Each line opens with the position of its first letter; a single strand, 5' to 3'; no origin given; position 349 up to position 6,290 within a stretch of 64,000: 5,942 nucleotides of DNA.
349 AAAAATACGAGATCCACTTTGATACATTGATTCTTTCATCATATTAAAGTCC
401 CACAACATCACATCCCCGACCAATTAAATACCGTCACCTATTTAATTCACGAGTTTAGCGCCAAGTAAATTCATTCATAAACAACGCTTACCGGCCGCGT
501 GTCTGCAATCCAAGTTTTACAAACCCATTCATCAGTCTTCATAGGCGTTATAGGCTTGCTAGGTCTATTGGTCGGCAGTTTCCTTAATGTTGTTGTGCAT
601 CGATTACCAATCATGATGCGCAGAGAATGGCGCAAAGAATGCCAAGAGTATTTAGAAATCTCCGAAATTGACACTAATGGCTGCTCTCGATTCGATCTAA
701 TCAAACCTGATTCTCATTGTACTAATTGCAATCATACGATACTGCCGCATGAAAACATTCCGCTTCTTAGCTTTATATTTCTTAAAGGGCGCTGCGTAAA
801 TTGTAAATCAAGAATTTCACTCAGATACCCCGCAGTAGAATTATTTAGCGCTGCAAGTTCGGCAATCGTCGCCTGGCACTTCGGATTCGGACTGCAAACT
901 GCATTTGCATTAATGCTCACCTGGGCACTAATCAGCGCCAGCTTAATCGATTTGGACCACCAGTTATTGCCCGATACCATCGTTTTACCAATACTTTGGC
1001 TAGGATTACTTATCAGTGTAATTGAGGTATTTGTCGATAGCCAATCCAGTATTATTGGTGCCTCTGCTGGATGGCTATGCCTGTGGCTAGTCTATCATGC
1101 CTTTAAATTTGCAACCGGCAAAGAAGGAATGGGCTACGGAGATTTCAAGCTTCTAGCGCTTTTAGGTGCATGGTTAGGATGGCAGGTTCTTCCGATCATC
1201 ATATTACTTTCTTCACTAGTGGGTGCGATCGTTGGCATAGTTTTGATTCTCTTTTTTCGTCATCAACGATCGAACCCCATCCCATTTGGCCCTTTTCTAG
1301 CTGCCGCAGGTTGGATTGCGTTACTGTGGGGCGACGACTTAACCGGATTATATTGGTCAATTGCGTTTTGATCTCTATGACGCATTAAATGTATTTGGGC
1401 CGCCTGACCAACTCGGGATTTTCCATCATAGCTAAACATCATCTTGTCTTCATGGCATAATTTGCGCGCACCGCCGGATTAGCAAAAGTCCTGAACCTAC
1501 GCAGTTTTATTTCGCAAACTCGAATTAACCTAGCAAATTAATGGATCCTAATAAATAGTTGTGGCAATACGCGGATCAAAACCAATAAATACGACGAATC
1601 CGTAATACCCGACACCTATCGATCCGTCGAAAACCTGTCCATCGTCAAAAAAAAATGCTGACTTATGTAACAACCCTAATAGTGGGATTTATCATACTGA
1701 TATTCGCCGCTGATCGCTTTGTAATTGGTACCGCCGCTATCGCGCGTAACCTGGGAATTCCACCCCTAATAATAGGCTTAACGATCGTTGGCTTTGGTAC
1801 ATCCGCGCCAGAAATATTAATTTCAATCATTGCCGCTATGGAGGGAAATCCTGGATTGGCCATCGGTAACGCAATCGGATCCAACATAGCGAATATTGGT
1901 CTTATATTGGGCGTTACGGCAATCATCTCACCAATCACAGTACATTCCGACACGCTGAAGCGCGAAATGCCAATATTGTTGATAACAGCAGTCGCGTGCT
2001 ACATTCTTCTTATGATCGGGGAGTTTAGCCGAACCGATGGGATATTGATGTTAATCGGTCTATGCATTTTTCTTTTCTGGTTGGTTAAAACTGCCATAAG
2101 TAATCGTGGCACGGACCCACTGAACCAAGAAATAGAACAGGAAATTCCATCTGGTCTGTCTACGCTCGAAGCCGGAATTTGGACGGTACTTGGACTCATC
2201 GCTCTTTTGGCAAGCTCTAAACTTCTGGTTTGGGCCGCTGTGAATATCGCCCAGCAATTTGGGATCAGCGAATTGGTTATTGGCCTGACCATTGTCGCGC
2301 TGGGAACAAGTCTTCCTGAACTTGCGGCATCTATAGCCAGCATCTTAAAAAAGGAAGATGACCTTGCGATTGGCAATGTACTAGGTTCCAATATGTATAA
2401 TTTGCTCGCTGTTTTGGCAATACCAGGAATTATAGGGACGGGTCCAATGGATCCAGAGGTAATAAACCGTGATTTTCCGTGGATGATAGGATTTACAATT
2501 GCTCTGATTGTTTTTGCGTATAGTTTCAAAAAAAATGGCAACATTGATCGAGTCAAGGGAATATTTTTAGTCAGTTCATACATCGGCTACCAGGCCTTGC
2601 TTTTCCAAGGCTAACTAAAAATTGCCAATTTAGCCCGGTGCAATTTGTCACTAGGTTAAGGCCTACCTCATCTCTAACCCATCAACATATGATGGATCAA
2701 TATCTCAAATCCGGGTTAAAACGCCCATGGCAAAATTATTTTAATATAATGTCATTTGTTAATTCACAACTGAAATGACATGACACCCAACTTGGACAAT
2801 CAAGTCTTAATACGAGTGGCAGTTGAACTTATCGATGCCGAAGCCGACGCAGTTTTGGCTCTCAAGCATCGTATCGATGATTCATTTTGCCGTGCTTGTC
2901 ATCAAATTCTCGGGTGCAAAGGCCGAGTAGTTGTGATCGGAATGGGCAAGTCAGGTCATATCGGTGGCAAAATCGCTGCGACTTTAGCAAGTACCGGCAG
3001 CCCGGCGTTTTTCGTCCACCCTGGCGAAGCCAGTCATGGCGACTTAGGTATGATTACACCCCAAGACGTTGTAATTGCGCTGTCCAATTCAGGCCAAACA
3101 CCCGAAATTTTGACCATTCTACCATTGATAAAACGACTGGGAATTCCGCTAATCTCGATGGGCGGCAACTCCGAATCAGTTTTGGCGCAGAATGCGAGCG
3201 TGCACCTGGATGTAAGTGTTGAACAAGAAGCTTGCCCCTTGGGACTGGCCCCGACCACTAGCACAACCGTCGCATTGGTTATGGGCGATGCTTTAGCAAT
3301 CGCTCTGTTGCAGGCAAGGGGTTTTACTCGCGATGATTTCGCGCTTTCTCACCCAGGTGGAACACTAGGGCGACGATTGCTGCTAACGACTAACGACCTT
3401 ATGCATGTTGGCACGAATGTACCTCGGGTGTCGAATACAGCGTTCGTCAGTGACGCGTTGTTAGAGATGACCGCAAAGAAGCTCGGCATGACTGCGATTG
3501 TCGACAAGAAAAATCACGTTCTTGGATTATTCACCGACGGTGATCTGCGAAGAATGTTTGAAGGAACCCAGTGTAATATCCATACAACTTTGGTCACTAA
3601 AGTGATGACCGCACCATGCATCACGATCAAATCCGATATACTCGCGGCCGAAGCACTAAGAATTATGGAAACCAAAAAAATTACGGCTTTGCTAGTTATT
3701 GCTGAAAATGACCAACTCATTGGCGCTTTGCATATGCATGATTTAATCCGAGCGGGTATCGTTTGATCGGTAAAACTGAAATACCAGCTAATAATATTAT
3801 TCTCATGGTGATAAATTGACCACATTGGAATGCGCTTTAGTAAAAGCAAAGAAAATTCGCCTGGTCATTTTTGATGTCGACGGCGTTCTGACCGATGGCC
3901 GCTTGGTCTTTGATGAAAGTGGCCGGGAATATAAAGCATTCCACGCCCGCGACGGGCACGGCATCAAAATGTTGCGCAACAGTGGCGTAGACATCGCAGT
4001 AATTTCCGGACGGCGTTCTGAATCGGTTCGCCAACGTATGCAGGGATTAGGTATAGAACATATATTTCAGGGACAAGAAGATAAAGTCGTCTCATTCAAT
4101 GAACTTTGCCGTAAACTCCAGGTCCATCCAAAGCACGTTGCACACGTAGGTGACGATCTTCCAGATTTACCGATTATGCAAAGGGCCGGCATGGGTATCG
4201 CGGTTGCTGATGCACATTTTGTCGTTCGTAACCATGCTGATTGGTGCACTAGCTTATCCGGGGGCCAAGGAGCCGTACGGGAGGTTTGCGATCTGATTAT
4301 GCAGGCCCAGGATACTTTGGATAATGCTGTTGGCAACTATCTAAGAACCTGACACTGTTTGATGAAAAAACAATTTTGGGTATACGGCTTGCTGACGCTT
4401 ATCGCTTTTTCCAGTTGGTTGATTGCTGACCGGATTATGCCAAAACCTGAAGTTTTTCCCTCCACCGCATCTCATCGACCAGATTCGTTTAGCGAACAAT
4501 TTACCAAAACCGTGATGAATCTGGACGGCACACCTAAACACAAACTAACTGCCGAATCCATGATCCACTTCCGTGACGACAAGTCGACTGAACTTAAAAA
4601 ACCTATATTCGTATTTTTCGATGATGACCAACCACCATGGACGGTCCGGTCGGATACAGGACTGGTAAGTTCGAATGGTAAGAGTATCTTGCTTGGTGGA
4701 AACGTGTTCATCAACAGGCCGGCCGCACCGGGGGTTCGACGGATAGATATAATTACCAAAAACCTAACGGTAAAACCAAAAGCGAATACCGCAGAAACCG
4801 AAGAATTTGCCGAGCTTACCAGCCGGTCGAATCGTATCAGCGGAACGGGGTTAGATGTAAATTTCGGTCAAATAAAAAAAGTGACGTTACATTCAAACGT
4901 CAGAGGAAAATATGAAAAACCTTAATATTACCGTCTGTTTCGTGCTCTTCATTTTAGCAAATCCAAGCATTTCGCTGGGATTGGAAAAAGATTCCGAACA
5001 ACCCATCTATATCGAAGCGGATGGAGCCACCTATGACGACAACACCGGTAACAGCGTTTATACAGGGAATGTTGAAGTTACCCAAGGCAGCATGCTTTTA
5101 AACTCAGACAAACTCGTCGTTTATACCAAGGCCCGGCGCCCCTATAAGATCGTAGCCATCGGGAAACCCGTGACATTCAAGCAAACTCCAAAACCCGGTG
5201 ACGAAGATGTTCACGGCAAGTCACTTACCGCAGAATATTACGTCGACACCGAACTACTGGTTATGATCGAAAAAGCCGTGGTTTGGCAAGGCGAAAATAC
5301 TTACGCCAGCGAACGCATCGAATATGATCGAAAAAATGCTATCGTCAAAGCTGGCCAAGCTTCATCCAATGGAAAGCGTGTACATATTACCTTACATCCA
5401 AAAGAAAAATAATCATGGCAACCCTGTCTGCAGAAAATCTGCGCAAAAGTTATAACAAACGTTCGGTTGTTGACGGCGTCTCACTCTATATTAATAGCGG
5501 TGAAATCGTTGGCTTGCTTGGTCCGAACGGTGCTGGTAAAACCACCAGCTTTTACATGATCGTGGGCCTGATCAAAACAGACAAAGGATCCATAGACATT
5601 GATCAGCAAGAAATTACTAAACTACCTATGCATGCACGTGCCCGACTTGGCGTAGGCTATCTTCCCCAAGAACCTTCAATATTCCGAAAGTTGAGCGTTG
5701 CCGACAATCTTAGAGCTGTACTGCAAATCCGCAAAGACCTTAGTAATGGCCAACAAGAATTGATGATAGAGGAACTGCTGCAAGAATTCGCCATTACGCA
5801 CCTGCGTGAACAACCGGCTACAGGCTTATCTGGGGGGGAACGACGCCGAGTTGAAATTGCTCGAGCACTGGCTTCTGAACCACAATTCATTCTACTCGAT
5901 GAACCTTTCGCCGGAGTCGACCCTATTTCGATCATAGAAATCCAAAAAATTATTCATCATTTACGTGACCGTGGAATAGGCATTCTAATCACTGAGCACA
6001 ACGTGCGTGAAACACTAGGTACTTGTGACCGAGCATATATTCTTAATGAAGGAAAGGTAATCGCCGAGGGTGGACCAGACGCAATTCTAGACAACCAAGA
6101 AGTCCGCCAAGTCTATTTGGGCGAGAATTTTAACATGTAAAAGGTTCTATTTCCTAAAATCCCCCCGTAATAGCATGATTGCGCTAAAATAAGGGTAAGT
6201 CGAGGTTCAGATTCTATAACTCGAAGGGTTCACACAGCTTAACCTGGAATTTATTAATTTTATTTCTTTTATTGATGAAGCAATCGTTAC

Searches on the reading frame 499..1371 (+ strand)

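Call 29: search_protein_families(library=pfam, max_evalue=0.0001, proteins=[window:499-1371:+])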
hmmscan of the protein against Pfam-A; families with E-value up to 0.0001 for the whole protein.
window:499-1371:+ (290 aa): 2 families
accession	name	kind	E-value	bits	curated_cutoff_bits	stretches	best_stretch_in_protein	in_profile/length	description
PF06750.18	A24_N_bact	-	2.5e-30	104.8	23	1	20-128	1-84/84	Bacterial Peptidase A24 N-terminal domain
PF01478.23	Peptidase_A24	-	4.8e-26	91.7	26.5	1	139-247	2-104/104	Type IV leader peptidase family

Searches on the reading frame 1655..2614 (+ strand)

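Call 29: search_protein_families(library=pfam, max_evalue=0.0001, proteins=[window:1655-2614:+])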
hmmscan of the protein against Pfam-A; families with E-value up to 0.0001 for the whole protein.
window:1655-2614:+ (319 aa): 1 family
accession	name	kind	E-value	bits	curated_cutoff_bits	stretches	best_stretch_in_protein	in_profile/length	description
PF01699.29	Na_Ca_ex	-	2.2e-70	235.9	24.9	2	175-316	4-149/151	Sodium/calcium exchanger protein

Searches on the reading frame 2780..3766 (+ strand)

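Call 29: search_protein_families(library=pfam, max_evalue=0.0001, proteins=[window:2780-3766:+])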
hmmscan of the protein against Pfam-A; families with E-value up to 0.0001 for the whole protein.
window:2780-3766:+ (328 aa): 2 families
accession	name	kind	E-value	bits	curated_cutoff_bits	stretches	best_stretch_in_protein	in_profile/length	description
PF01380.27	SIS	-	5.8e-28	97.8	25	1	44-175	2-131/131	SIS domain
PF00571.33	CBS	-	7.7e-18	65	24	1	272-325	1-54/57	CBS domain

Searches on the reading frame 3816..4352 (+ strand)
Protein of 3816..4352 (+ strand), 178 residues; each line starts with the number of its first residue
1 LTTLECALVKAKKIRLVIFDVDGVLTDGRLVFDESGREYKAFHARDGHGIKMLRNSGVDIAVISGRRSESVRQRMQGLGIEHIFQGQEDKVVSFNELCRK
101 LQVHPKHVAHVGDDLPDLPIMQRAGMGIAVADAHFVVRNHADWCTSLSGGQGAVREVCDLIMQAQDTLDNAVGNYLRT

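Call 29: search_protein_families(library=pfam, max_evalue=0.0001, proteins=[window:3816-4352:+])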
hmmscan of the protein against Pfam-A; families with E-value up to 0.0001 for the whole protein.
window:3816-4352:+ (178 aa): 4 families
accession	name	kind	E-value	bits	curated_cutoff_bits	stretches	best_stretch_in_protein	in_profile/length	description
PF00702.32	Hydrolase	-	1.7e-13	51.9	26.4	1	50-125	107-191/191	haloacid dehalogenase-like hydrolase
PF08282.18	Hydrolase_3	-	2.8e-13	50.6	20.9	1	84-146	182-244/255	haloacid dehalogenase-like hydrolase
PF13419.12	HAD_2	-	6.5e-08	33.3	23.8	1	50-129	88-176/178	Haloacid dehalogenase-like hydrolase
PF25109.1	HAD_PNKP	-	8.6e-05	23.1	27.6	0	16-98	3-86/143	Polynucleotide kinase PNKP phosphatase domain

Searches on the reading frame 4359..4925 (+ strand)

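Call 29: search_protein_families(library=pfam, max_evalue=0.0001, proteins=[window:4359-4925:+])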
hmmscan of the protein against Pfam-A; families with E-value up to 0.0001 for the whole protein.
window:4359-4925:+ (188 aa): 1 family
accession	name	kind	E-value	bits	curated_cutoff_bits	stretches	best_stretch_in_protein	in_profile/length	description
PF06835.18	LptC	-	5.1e-37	127.6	21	1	12-186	2-175/175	Lipopolysaccharide-assembly, LptC-related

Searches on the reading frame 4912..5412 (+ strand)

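Call 29: search_protein_families(library=pfam, max_evalue=0.0001, proteins=[window:4912-5412:+])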
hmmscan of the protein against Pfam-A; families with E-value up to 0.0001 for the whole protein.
window:4912-5412:+ (166 aa): 1 family
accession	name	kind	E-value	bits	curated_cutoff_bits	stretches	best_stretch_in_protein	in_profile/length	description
PF03968.19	LptD_N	-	1.7e-29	102.8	20.4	1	33-142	1-111/113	LptA/(LptD N-terminal domain) LPS transport protein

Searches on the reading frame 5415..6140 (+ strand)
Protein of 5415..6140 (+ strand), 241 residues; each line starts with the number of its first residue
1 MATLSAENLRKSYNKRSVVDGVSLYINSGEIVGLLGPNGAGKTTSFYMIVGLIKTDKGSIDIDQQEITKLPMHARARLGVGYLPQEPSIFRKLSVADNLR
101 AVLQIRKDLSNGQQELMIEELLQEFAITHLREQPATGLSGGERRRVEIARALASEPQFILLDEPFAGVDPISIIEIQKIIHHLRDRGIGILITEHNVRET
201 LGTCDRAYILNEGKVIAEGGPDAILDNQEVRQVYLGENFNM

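Call 29: search_protein_families(library=pfam, max_evalue=0.0001, proteins=[window:5415-6140:+])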
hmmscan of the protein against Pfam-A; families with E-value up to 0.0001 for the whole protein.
window:5415-6140:+ (241 aa): 2 families
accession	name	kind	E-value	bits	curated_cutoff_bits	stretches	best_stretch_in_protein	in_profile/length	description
PF00005.33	ABC_tran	-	1.4e-36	126.5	25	1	20-166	2-137/137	ABC transporter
PF12399.14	BCA_ABC_TP_C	-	2.8e-08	33.6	25.5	1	214-239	1-26/27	Branched-chain amino acid ATP-binding cassette transporter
